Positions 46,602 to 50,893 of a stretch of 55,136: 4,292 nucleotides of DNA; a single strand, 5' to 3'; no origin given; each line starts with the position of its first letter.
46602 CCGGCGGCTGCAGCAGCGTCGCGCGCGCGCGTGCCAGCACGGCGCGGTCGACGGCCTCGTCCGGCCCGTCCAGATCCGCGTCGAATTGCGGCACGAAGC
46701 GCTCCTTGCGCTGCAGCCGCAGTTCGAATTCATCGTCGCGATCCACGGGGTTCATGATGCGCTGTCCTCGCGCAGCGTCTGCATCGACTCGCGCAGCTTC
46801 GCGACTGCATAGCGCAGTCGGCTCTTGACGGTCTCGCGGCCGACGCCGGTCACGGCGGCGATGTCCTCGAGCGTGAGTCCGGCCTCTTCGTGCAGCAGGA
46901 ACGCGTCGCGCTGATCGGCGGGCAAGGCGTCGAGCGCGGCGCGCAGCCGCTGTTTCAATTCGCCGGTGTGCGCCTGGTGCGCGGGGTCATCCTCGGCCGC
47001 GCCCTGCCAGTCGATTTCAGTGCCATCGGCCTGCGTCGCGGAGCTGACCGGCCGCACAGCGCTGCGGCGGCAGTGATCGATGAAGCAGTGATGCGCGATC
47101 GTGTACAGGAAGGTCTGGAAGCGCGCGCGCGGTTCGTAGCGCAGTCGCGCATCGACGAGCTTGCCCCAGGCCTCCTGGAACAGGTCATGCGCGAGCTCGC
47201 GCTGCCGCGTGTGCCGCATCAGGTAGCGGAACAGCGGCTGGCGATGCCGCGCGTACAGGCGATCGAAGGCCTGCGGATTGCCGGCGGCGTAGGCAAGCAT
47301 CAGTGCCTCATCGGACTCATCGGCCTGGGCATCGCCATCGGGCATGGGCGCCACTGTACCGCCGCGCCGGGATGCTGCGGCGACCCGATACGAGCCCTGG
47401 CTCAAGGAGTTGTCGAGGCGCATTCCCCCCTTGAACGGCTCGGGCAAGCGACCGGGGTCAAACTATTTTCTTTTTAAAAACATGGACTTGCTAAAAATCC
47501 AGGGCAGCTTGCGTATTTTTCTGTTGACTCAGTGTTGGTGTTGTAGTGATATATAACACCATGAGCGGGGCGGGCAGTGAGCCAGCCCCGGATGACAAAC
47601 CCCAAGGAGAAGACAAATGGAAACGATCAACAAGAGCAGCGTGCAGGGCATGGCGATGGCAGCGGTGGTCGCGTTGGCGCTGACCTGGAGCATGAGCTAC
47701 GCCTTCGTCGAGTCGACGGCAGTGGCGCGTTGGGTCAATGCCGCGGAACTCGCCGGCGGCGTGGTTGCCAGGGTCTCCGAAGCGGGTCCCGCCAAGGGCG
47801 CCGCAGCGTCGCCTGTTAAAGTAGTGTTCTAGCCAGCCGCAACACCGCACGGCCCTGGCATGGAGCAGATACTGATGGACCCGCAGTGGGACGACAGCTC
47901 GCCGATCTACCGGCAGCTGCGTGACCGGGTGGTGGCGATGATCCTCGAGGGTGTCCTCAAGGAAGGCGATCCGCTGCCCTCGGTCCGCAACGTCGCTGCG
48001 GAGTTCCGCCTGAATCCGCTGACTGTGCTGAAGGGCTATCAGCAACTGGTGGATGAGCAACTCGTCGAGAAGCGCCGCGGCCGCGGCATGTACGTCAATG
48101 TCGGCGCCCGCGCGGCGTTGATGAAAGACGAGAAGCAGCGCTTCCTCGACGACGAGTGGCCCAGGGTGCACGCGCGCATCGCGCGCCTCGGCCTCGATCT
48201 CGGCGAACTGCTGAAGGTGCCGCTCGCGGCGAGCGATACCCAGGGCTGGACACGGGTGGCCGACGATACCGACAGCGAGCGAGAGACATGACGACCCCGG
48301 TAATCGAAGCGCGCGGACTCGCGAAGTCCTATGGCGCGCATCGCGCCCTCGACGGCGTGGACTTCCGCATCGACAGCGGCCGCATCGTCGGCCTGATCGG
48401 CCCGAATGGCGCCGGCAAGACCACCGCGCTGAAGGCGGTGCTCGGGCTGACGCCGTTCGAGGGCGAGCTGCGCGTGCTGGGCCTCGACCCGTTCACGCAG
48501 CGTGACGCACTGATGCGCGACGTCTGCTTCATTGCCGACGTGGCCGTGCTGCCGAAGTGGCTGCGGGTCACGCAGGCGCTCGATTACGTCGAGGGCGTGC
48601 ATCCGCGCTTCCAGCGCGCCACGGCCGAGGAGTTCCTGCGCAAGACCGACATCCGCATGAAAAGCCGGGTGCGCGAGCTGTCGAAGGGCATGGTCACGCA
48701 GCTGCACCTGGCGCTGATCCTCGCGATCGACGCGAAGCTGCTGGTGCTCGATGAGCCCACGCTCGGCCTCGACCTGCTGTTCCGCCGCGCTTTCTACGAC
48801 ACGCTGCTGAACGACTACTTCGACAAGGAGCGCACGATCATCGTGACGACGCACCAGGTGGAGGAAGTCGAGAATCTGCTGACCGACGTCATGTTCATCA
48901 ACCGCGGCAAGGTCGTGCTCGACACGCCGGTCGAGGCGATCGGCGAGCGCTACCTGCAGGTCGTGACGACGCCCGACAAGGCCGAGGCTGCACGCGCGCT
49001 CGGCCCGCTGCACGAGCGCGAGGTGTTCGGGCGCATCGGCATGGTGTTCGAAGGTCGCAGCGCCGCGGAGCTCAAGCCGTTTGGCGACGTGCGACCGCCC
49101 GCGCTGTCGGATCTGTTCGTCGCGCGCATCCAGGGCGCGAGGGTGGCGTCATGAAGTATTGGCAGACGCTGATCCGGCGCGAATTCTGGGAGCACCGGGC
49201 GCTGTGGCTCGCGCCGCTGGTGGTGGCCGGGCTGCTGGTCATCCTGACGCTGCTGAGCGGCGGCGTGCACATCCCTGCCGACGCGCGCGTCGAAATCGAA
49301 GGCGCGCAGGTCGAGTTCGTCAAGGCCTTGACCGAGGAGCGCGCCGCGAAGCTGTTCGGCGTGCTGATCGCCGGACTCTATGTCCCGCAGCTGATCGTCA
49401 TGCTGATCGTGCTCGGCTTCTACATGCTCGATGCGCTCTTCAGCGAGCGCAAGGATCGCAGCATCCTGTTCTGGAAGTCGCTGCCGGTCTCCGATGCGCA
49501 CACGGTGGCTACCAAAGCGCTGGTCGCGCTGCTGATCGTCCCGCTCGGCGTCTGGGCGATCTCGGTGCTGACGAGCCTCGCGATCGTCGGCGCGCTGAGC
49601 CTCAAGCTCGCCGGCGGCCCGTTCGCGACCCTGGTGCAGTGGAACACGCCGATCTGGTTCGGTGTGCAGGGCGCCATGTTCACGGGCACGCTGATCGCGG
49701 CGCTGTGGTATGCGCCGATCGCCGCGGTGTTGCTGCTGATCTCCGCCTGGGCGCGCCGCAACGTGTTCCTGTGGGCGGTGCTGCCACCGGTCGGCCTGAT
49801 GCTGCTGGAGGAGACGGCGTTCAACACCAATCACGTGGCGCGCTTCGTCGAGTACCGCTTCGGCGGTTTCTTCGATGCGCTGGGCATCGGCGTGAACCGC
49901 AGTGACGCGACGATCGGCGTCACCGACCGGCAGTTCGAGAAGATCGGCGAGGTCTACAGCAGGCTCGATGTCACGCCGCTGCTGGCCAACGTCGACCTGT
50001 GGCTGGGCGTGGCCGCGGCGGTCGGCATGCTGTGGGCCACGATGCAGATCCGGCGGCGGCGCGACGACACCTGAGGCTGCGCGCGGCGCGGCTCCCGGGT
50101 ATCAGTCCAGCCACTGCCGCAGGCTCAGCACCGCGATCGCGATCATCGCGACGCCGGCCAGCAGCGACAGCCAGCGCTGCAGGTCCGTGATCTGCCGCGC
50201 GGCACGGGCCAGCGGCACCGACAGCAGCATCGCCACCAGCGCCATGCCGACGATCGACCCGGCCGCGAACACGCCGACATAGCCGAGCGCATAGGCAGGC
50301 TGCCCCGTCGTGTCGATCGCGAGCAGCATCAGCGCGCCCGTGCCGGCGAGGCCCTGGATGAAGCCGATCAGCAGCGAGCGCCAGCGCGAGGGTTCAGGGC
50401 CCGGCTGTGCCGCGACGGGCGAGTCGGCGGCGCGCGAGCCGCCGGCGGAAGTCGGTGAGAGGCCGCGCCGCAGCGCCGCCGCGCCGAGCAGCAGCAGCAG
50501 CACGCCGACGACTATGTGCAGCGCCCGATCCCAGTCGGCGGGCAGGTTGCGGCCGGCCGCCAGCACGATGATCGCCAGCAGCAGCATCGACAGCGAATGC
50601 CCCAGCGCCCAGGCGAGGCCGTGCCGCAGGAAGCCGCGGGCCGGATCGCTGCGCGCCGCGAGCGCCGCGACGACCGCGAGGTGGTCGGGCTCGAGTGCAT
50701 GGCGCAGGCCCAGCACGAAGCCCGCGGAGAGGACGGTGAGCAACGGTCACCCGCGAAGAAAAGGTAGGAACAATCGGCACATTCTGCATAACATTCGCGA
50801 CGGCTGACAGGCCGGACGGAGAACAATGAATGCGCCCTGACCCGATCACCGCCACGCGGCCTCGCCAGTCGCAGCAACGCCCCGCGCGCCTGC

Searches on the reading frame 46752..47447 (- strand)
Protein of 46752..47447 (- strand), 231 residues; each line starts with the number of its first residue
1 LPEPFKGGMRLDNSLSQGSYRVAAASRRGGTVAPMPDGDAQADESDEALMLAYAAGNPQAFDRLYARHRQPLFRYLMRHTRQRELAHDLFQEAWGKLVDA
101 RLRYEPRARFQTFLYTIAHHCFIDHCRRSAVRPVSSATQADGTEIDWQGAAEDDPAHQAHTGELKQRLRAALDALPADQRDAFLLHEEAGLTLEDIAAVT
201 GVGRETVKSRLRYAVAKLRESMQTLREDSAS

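Call 99: search_protein_families(library=pfam, proteins=[window:46752-47447:-], max_evalue=0.00001)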
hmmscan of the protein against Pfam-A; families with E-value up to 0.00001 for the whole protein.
window:46752-47447:- (231 aa): 3 families
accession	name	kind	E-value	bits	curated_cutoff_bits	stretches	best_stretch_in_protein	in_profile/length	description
PF04542.20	Sigma70_r2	-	3.3e-14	52.9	24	1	64-129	1-68/71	Sigma-70 region 2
PF08281.18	Sigma70_r4_2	-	1.1e-13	51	25.7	1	166-218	2-54/54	Sigma-70, region 4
PF04545.22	Sigma70_r4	-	1.6e-12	47.1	24.1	1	171-220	1-50/50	Sigma-70, region 4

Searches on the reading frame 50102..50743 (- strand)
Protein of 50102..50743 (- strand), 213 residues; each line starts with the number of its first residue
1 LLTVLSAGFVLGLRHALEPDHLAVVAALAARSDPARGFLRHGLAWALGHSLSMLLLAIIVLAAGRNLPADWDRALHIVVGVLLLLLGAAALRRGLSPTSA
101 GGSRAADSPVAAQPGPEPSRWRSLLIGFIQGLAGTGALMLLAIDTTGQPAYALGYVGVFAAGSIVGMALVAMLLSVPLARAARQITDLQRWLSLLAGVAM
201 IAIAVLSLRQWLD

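Call 99: search_protein_families(library=pfam, proteins=[window:50102-50743:-], max_evalue=0.00001)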
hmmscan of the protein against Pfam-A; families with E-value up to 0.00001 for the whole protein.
window:50102-50743:- (213 aa): 3 families
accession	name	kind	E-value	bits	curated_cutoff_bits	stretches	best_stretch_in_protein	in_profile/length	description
PF11139.14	SfLAP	-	8.6e-09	35.6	35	1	10-147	3-127/213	Sap, sulfolipid-1-addressing protein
PF03824.22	NicO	-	1.1e-07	32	27.7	1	5-67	5-68/287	High-affinity nickel-transport protein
PF13386.12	DsbD_2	-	2.1e-06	28.2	24.9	1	24-204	20-197/199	Cytochrome C biogenesis protein transmembrane region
